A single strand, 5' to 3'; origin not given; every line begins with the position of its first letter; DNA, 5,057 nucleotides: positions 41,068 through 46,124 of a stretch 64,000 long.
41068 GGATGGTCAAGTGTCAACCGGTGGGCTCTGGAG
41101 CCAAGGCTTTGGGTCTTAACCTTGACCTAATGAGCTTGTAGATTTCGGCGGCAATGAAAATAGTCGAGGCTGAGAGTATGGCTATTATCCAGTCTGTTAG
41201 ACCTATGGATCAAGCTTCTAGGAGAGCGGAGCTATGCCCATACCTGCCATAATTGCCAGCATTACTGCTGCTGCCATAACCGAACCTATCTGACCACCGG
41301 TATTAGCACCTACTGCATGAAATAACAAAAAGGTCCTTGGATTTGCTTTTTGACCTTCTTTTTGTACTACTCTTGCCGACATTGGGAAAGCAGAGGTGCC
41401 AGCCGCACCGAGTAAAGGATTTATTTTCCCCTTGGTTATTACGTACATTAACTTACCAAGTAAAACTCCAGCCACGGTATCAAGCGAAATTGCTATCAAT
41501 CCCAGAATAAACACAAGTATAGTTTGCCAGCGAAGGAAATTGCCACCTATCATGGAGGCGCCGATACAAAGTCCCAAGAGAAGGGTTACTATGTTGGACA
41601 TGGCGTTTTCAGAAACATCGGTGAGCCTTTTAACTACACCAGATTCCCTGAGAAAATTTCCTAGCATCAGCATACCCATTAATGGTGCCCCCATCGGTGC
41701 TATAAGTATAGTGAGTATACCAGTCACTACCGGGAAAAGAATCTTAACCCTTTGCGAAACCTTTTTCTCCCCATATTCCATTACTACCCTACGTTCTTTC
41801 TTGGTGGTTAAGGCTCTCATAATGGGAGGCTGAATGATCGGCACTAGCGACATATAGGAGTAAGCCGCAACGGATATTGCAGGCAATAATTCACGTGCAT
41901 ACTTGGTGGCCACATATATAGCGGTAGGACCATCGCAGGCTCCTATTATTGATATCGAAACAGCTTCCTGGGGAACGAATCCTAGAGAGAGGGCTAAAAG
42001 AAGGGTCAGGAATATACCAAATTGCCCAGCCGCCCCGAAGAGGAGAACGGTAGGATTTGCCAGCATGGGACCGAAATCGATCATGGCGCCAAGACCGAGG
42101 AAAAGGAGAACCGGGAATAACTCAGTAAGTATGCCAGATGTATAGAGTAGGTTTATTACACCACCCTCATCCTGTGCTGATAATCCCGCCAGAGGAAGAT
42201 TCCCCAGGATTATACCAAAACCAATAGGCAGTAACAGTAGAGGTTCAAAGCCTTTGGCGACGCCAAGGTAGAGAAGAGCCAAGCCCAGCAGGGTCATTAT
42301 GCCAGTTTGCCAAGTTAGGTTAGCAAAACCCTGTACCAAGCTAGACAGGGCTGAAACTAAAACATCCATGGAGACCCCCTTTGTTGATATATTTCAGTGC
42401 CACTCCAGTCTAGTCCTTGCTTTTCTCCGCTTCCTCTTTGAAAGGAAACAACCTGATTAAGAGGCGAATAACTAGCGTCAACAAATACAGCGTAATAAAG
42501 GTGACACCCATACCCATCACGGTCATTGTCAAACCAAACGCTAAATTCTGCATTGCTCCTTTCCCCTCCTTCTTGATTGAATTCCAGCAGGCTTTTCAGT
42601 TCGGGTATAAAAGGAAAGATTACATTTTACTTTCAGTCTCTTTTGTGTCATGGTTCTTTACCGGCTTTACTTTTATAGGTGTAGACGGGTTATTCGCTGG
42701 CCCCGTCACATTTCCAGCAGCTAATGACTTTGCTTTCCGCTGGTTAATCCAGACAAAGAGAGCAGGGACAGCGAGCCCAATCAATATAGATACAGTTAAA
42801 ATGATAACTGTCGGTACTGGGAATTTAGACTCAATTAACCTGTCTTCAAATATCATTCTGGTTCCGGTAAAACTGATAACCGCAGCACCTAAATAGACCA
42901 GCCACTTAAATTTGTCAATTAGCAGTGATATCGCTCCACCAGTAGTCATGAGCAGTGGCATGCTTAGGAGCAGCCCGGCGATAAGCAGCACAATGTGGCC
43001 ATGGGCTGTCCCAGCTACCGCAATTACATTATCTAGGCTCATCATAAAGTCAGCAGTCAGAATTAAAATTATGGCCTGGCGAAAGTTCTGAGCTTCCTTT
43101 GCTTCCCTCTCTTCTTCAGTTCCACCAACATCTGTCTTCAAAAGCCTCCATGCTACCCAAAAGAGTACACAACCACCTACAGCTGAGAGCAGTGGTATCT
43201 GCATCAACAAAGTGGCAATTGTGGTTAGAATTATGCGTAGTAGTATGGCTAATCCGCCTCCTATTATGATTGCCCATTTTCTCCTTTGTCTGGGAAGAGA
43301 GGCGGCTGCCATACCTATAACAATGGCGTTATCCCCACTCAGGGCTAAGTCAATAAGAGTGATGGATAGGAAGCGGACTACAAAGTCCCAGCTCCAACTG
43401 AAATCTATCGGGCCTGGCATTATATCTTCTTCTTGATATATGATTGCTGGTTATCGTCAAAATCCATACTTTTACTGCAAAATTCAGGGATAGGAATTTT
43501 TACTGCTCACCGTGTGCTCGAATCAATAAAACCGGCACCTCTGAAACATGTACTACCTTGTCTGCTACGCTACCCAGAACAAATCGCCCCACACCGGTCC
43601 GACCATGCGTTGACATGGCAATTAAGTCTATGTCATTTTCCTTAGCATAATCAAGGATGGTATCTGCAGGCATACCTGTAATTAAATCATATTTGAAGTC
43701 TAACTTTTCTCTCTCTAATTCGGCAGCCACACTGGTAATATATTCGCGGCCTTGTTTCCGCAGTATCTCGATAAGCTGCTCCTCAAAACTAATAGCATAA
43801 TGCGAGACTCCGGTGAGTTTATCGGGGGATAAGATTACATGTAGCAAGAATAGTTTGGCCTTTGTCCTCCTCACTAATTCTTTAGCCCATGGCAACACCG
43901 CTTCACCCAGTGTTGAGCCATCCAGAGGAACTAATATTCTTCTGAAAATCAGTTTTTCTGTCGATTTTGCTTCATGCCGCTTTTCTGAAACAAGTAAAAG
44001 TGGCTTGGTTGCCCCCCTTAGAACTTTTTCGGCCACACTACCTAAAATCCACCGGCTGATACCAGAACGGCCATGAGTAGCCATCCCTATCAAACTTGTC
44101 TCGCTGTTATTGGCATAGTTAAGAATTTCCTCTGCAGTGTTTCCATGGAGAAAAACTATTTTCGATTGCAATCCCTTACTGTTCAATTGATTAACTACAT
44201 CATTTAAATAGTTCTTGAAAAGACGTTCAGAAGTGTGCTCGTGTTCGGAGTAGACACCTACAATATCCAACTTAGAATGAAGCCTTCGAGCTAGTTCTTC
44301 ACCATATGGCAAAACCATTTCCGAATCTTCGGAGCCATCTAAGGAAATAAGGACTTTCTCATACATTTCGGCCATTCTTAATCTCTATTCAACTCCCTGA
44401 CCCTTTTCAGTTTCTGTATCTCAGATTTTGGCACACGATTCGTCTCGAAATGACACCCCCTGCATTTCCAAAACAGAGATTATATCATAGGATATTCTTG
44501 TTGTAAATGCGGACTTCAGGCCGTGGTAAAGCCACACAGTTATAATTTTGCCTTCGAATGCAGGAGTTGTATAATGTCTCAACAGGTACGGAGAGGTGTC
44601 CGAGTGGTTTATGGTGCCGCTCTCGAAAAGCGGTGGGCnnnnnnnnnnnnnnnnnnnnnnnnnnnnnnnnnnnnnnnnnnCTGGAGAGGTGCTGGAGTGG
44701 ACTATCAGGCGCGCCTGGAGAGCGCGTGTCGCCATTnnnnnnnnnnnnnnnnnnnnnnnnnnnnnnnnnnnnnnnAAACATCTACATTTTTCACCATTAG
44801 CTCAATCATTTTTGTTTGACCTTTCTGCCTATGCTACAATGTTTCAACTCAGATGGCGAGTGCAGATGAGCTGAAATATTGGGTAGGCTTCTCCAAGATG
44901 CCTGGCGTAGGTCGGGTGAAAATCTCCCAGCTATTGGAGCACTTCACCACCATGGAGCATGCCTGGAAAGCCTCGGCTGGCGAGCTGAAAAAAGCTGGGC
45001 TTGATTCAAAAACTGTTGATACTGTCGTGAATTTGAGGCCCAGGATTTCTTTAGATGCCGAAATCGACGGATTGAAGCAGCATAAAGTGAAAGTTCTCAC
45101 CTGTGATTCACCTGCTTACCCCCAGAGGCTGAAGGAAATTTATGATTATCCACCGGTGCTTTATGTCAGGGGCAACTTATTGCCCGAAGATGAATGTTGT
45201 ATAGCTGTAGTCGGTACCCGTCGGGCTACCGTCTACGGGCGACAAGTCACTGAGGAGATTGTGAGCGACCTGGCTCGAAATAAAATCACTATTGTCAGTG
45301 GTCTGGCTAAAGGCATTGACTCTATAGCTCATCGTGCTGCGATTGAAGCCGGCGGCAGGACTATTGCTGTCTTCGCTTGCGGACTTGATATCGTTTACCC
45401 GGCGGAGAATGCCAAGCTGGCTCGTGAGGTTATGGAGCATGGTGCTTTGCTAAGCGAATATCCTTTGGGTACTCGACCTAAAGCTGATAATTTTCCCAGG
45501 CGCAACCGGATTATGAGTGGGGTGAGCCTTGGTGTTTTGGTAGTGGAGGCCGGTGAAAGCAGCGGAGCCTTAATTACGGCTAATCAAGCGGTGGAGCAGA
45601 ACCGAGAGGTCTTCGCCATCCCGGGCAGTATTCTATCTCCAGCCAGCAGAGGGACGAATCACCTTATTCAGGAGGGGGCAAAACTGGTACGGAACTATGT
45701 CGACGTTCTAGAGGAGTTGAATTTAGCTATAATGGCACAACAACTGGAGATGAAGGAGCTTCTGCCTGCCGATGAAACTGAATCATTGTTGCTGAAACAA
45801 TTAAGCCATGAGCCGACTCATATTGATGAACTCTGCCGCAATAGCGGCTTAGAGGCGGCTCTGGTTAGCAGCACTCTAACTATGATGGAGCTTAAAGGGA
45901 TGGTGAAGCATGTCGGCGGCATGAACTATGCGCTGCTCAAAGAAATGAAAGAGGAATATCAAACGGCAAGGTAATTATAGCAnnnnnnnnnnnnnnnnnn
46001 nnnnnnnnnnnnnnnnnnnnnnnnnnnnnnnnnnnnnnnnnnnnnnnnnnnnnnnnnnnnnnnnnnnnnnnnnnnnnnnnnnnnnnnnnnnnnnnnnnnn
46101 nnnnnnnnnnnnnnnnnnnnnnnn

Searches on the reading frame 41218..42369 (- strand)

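Call 81: search_protein_families(library=pfam, max_evalue=0.00001, proteins=[window:41218-42369:-])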
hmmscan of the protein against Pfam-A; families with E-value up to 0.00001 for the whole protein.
window:41218-42369:- (383 aa): 1 family
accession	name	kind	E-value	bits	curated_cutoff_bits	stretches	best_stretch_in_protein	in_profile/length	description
PF03977.18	OAD_beta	-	7.7e-142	472.9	31.6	1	23-373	3-348/349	Na+-transporting oxaloacetate decarboxylase beta subunit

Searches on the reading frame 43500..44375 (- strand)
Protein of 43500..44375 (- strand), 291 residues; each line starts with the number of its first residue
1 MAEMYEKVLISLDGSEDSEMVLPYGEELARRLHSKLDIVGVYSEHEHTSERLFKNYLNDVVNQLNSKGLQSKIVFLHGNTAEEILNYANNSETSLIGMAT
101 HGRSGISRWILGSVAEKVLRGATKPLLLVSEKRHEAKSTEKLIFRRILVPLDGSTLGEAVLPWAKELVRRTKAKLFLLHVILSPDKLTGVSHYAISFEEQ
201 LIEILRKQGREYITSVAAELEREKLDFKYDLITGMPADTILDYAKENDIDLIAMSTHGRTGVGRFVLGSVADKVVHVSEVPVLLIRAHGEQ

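Call 81: search_protein_families(library=pfam, max_evalue=0.00001, proteins=[window:43500-44375:-])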
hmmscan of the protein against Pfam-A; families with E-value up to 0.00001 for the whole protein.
window:43500-44375:- (291 aa): 1 family
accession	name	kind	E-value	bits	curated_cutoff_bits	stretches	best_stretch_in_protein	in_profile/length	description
PF00582.32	Usp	-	1.8e-55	187.8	24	2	144-286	2-141/141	Universal stress protein family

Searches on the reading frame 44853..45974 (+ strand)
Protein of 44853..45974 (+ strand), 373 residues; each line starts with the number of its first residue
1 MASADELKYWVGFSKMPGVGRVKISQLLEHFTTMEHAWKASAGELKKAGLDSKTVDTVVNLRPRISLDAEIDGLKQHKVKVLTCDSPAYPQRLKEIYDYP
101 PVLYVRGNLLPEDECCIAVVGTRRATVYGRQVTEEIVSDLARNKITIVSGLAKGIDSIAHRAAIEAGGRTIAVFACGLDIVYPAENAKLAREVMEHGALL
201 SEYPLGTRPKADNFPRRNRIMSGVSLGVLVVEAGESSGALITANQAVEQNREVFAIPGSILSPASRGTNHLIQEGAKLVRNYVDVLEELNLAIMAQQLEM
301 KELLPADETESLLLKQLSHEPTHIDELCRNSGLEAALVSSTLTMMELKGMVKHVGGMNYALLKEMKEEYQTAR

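Call 81: search_protein_families(library=pfam, max_evalue=0.00001, proteins=[window:44853-45974:+])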
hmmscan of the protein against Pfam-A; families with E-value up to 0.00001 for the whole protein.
window:44853-45974:+ (373 aa): 2 families
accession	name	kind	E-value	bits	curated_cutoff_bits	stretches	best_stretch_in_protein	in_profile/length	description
PF02481.21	DNA_processg_A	-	5.3e-82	274.5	29.6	1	75-280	3-211/212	DNA recombination-mediator protein A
PF17782.7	DprA_WH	-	1.6e-14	54.1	22.9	1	305-356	9-60/61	DprA winged helix domain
